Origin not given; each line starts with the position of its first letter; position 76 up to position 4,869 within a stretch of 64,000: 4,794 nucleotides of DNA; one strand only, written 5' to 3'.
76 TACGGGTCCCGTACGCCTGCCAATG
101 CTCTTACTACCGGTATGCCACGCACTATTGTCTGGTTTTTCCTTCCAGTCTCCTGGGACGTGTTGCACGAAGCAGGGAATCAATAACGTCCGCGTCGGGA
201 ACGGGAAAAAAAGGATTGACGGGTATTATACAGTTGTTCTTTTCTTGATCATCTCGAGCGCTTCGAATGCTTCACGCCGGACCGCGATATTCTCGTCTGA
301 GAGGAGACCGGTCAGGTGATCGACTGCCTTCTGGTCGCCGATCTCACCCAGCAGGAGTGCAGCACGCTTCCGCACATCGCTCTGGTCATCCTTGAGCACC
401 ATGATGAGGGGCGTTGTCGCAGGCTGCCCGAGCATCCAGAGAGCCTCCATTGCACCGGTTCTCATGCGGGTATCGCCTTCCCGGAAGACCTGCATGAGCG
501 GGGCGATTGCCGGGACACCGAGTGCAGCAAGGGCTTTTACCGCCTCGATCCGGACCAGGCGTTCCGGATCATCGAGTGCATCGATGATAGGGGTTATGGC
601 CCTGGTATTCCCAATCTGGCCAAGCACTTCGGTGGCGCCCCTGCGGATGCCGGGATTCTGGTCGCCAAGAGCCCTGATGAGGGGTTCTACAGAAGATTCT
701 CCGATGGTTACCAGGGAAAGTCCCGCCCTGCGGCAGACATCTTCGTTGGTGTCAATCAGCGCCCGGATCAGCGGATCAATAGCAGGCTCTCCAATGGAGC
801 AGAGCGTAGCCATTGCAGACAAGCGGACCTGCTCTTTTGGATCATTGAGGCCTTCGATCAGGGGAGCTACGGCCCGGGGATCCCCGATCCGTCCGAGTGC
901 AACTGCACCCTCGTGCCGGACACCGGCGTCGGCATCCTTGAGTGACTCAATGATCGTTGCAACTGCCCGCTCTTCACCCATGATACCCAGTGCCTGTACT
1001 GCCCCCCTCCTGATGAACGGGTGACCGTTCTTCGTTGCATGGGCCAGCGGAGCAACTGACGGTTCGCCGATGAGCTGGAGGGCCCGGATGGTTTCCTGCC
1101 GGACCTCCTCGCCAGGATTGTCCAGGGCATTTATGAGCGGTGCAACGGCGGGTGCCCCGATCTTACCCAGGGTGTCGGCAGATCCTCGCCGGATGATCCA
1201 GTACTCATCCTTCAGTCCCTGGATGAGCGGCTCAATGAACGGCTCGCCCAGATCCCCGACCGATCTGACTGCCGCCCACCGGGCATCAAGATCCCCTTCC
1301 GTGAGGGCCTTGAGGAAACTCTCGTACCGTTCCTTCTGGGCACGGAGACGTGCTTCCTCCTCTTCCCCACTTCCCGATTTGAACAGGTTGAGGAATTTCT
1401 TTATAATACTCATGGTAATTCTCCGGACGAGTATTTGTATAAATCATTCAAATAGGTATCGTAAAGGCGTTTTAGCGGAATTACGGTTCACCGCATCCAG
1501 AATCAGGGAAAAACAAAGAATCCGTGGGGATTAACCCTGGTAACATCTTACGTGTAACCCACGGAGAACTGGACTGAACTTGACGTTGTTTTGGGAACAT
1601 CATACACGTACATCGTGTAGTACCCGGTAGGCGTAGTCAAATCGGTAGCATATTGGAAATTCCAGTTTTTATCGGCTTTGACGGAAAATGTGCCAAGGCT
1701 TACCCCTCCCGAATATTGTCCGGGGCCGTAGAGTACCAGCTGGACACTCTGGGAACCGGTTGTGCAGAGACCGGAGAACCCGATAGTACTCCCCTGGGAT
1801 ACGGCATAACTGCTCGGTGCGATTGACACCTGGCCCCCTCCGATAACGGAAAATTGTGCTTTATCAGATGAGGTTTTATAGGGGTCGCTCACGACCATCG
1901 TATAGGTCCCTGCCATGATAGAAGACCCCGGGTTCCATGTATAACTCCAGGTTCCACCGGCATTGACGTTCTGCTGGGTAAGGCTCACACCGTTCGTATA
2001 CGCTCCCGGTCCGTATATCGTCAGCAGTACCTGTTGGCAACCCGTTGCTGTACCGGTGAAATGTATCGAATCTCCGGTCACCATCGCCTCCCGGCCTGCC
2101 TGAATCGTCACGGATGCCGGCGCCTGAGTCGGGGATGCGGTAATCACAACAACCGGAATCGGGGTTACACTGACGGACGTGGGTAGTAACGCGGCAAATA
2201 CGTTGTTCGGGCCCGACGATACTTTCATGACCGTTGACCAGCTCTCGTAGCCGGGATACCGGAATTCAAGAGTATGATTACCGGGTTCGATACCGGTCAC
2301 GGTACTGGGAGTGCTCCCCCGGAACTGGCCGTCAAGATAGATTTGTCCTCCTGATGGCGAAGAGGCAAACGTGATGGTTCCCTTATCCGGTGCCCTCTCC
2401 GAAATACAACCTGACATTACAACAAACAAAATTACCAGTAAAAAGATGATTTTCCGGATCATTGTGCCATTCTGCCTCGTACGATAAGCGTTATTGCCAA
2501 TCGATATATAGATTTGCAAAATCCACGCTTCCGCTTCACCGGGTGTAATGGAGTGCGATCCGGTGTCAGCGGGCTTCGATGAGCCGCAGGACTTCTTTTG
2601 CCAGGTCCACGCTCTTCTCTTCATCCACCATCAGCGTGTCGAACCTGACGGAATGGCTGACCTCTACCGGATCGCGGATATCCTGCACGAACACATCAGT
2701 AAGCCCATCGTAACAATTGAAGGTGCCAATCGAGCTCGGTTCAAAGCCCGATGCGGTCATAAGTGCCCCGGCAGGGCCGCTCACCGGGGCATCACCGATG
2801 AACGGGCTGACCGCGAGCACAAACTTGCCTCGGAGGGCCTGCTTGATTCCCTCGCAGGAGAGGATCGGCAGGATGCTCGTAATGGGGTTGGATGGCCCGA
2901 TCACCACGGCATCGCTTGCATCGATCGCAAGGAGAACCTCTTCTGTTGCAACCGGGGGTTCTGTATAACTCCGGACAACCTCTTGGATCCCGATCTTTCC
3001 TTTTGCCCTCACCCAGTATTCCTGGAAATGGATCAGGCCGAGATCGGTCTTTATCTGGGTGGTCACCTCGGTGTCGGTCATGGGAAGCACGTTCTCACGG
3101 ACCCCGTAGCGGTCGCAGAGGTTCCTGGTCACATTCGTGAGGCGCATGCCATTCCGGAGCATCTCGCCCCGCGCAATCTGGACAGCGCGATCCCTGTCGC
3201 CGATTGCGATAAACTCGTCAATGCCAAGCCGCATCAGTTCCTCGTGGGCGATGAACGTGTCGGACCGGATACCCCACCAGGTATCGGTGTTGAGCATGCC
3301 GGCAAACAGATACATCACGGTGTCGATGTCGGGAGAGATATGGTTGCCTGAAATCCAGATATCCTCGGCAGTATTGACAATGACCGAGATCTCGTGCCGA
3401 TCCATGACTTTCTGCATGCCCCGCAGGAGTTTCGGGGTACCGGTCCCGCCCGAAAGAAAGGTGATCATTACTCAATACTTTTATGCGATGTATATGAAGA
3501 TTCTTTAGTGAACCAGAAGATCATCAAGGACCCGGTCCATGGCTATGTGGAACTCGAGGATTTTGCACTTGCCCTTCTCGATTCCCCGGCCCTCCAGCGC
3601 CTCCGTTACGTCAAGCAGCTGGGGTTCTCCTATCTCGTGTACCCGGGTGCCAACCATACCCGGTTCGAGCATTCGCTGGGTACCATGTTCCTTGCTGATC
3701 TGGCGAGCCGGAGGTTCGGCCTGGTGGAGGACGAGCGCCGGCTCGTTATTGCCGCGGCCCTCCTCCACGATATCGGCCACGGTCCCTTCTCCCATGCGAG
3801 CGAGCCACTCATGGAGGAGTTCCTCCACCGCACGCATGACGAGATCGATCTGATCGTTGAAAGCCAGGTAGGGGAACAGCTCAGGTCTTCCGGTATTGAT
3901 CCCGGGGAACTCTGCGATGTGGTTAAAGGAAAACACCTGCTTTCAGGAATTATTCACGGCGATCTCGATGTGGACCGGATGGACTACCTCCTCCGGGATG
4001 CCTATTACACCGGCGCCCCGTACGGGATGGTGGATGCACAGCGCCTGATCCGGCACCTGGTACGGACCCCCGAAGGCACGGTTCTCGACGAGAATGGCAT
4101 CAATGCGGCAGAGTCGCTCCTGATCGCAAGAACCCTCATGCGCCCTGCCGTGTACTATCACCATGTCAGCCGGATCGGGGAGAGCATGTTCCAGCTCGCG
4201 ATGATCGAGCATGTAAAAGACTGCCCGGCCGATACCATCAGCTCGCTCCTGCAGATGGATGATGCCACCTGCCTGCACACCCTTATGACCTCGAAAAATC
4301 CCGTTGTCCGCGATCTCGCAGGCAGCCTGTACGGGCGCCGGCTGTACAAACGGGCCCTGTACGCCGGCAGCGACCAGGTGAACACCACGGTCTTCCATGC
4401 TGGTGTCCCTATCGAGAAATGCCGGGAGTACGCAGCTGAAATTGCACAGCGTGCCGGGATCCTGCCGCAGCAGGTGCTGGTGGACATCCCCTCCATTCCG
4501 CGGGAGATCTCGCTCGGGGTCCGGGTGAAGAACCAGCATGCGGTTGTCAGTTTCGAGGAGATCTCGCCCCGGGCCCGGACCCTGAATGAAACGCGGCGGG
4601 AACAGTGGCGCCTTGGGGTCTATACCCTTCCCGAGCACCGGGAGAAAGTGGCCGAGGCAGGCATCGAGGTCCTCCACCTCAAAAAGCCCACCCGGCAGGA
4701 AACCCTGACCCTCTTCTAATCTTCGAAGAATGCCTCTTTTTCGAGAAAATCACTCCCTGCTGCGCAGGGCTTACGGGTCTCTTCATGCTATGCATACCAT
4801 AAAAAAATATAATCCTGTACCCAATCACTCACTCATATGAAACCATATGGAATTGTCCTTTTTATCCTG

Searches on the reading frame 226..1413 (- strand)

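Call 15: search_protein_families(library=pfam, proteins=[window:226-1413:-])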
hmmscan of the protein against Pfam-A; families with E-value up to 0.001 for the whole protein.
window:226-1413:- (395 aa): 12 families
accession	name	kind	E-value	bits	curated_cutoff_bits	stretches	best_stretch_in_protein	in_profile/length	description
PF13646.12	HEAT_2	-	3.8e-86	283.9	27.7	7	212-296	1-88/88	HEAT repeats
PF03130.22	HEAT_PBS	-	4.3e-47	153.6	20.9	3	165-191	1-27/27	PBS lyase HEAT-like repeat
PF02985.28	HEAT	-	6e-34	113.3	23.5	0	364-389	2-27/31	HEAT repeat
PF13513.12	HEAT_EZ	-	1.6e-19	70.3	27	0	332-358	29-55/55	HEAT-like repeat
PF00514.29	Arm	-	1.6e-13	50.6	20.6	0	86-113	10-37/41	Armadillo/beta-catenin-like repeat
PF12717.13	Cnd1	-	1e-12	48.8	26.4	0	330-392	20-88/162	non-SMC mitotic condensation complex subunit 1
PF21581.3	SCD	-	2.4e-07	31.4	27.5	0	365-391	33-59/75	Stromalin conservative domain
PF01602.26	Adaptin_N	-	4.3e-07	29.3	37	0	187-272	86-184/524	Adaptin N terminal region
PF25786.1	HEAT_GCN1_C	-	1.3e-06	29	27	0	336-355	72-91/151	GCN1-like, C-terminal HEAT repeats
PF12755.13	Vac14_Fab1_bd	-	1.3e-05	26.2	22.1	0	303-341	29-67/97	Vacuolar 14 Fab1-binding region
PF24714.1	TOR1L1_N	-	8.7e-05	22.4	43.3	0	182-274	84-164/281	TORTIFOLIA1 N-terminal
PF25767.1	ARM_TBCD_2nd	-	8.9e-05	22.4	29.7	0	148-177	76-105/245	Tubulin-specific chaperone D-like, ARM repeats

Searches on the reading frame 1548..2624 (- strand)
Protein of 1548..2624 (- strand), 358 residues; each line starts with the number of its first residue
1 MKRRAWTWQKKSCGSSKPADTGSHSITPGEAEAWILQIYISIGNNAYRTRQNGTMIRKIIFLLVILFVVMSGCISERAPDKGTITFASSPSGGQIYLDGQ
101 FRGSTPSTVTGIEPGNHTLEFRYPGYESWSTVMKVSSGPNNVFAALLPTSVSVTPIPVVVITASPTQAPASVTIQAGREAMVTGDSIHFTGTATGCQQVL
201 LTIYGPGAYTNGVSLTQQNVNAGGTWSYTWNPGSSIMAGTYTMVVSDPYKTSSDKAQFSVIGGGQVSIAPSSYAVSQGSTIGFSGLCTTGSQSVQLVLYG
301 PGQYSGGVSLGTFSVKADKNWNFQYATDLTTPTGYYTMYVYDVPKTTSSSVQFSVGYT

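Call 15: search_protein_families(library=pfam, proteins=[window:1548-2624:-])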
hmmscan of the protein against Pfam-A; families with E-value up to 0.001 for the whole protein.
window:1548-2624:- (358 aa): 2 families
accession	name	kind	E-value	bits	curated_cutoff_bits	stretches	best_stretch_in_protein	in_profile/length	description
PF08308.17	PEGA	-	4.7e-14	52.5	20.8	1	82-138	2-58/71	PEGA domain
PF01835.25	MG2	-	0.00082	20.1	32.8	0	213-260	48-96/96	MG2 domain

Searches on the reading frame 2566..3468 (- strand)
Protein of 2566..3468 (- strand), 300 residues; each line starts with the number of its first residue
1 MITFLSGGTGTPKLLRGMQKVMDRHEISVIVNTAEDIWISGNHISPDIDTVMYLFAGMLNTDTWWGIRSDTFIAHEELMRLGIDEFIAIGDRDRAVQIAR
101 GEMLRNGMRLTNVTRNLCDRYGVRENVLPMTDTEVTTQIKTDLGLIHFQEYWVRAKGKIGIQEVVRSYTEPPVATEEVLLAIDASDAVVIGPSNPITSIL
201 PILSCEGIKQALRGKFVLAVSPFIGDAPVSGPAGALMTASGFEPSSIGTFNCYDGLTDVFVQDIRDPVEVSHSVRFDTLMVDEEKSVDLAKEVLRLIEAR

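Call 15: search_protein_families(library=pfam, proteins=[window:2566-3468:-])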
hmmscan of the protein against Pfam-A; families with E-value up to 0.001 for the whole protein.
window:2566-3468:- (300 aa): 1 family
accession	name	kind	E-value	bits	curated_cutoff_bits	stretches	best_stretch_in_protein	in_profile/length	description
PF01933.23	CofD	-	1.3e-48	166.1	30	1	2-265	1-252/290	2-phospho-L-lactate transferase CofD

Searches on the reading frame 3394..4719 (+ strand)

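Call 15: search_protein_families(library=pfam, proteins=[window:3394-4719:+])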
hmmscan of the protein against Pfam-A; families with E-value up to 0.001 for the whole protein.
window:3394-4719:+ (441 aa): 2 families
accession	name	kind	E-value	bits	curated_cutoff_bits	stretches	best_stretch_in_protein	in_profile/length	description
PF19276.4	HD_assoc_2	-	2.6e-70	236.7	23.1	1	213-437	1-221/222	HD associated region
PF01966.28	HD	-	3.6e-12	47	22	1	90-201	1-115/116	HD domain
